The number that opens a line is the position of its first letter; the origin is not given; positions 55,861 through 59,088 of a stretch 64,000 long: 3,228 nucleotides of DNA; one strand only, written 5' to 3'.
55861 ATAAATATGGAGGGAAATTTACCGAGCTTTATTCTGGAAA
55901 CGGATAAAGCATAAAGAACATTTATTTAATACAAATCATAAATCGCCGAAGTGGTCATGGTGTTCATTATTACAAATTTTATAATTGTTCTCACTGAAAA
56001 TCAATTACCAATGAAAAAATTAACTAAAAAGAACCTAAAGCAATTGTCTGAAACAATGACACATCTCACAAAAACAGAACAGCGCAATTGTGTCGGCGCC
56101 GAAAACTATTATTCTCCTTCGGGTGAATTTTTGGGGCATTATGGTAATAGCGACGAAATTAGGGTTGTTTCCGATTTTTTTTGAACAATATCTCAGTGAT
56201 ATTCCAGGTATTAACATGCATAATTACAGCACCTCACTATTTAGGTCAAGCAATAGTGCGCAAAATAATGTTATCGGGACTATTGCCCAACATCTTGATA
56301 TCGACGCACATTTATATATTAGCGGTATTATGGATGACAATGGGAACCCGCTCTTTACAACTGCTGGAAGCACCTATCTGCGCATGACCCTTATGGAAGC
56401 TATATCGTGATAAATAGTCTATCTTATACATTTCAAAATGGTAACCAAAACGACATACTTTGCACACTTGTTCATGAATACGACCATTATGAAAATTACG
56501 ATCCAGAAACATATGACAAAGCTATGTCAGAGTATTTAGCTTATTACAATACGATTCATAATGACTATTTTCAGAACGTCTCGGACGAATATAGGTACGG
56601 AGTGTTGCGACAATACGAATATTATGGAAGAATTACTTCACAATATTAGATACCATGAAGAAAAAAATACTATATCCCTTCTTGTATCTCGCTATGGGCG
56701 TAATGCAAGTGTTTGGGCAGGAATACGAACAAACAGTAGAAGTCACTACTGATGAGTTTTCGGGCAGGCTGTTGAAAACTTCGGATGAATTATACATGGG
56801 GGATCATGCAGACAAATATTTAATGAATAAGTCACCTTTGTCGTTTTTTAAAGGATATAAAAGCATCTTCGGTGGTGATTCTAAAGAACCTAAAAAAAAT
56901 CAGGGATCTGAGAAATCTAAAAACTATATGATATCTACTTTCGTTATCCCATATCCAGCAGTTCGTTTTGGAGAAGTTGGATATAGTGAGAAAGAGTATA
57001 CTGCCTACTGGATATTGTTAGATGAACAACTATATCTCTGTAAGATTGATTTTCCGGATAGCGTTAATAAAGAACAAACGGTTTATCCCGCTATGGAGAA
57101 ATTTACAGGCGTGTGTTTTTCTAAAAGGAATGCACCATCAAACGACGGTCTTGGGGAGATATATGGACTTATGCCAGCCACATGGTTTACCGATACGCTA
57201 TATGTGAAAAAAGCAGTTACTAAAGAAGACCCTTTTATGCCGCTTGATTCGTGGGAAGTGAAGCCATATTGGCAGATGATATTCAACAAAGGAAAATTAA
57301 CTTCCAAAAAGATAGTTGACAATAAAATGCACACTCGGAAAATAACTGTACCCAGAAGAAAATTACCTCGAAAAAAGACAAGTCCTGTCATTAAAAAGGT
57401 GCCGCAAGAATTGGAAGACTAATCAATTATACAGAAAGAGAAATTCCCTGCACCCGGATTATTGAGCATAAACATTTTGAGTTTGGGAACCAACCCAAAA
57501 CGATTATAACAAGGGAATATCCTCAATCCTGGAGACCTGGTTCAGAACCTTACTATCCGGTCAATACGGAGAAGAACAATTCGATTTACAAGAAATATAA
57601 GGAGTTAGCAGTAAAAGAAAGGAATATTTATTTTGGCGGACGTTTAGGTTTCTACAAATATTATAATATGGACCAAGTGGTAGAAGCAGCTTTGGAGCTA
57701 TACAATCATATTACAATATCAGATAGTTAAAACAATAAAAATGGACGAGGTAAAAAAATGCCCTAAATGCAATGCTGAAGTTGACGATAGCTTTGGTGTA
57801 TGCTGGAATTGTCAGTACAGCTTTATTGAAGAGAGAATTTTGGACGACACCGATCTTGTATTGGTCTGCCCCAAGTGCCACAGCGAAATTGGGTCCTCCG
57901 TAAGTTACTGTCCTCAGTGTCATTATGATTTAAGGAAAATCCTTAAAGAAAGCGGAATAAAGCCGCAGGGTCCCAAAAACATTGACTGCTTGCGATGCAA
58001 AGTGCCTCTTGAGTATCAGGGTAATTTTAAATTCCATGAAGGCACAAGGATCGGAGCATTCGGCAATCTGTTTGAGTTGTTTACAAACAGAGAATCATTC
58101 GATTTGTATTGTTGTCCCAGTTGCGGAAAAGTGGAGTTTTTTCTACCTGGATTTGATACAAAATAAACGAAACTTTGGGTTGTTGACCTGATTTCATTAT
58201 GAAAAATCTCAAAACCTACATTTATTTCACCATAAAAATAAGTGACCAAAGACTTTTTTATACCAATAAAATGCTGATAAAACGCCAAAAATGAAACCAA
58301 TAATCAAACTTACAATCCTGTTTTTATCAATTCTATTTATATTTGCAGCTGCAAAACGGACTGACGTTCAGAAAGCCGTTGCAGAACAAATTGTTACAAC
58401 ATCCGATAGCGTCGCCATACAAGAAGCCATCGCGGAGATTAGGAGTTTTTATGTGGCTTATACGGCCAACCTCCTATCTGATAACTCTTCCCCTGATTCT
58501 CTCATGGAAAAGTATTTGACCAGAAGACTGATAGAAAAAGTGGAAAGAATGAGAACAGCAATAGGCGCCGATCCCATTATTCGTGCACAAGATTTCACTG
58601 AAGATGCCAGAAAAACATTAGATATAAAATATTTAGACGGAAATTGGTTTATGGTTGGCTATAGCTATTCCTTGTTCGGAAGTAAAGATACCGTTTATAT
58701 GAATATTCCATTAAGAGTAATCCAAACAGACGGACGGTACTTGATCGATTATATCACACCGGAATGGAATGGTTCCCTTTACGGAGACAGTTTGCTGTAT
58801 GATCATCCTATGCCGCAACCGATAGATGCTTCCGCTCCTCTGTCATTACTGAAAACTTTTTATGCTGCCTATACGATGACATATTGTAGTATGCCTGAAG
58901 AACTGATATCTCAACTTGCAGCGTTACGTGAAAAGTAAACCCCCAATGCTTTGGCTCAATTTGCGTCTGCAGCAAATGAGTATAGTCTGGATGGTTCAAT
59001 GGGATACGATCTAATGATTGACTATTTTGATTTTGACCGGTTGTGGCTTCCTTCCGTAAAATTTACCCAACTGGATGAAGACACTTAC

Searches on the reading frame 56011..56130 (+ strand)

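Call 74: search_protein_families(library=ncbifam, proteins=[window:56011-56130:+], max_evalue=10)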
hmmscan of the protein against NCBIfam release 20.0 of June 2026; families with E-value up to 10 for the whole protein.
seq(40 aa): 1 family
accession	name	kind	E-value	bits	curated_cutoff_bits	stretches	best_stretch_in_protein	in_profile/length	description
TIGR04149.1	GG_sam_targ_CFB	domain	0.08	12.9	25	1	1-23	1-21/43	TIGR04149 family rSAM-modified RiPP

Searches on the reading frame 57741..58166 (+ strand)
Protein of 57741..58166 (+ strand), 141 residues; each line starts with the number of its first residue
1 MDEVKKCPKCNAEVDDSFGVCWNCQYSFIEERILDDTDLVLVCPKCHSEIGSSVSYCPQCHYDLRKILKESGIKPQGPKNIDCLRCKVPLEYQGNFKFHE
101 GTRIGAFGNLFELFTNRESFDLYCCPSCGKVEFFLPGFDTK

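Call 3: search_protein_families(library=pfam, proteins=[window:57741-58166:+], max_evalue=1)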
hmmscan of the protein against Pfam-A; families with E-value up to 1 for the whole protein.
window:57741-58166:+ (141 aa): 17 families
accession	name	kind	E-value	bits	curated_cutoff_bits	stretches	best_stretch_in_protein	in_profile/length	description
PF13240.11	Zn_Ribbon_1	-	2e-07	31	25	2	43-64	2-23/23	zinc-ribbon domain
PF09723.15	Zn_ribbon_8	-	1.5e-06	28.6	34.4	1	21-48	8-34/41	Zinc ribbon domain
PF12773.13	DZR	-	1.9e-06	28.4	27.3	2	43-96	1-40/45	Double zinc ribbon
PF24463.1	DUF7577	-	3.1e-05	23.9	28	2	41-60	3-22/27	Domain of unknown function (DUF7577)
PF07191.17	Zn_ribbon_6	-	0.00082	19.8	25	1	6-52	2-41/67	Double zinc ribbon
PF10571.15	UPF0547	-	0.0017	18.9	29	1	5-29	1-25/26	Uncharacterised protein family UPF0547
PF17032.10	Zn_ribbon_15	-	0.0035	18.5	28.9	2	21-60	40-72/73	zinc-ribbon family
PF24460.1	DUF7575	-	0.006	16.4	28.5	2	42-60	5-23/28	Domain of unknown function (DUF7575)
PF08274.17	Zn_Ribbon_YjdM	-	0.0061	17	30.8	1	40-50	19-29/30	PhnA Zinc-Ribbon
PF18912.6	DZR_2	-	0.011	15.9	27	1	6-28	9-31/56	Double zinc ribbon domain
PF23548.1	Zn_ribbon_FGT1_2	-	0.031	14.3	27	0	42-51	22-31/35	FORGETTER1 second zinc ribbon domain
PF01844.29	HNH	-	0.11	13.1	21.4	1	33-51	27-45/47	HNH endonuclease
PF25164.1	CoiA_N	-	0.19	11.7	26.3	0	56-63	19-26/50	Competence protein CoiA, N-terminal domain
PF14537.11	Cytochrom_c3_2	-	0.24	12.3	25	0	5-61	27-78/79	Cytochrome c3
PF18048.7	TRAF6_Z2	-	0.4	11.2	27.4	1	57-67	6-16/27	TNF receptor-associated factor 6 zinc finger 2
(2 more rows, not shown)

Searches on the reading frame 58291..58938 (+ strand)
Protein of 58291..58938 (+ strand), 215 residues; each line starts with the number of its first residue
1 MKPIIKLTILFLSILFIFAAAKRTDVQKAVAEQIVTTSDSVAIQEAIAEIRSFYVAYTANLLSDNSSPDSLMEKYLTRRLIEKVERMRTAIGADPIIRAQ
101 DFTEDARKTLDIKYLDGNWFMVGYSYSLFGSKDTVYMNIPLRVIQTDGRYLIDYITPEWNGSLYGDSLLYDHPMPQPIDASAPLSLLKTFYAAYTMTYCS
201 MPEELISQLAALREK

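Call 3: search_protein_families(library=pfam, proteins=[window:58291-58938:+], max_evalue=1)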
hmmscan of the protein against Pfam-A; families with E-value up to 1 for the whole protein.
window:58291-58938:+ (215 aa): 1 family
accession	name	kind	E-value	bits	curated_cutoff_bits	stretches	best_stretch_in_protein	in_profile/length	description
PF02807.20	ATP-gua_PtransN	-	0.04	14.8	25.7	1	68-93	3-28/67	ATP:guanido phosphotransferase, N-terminal domain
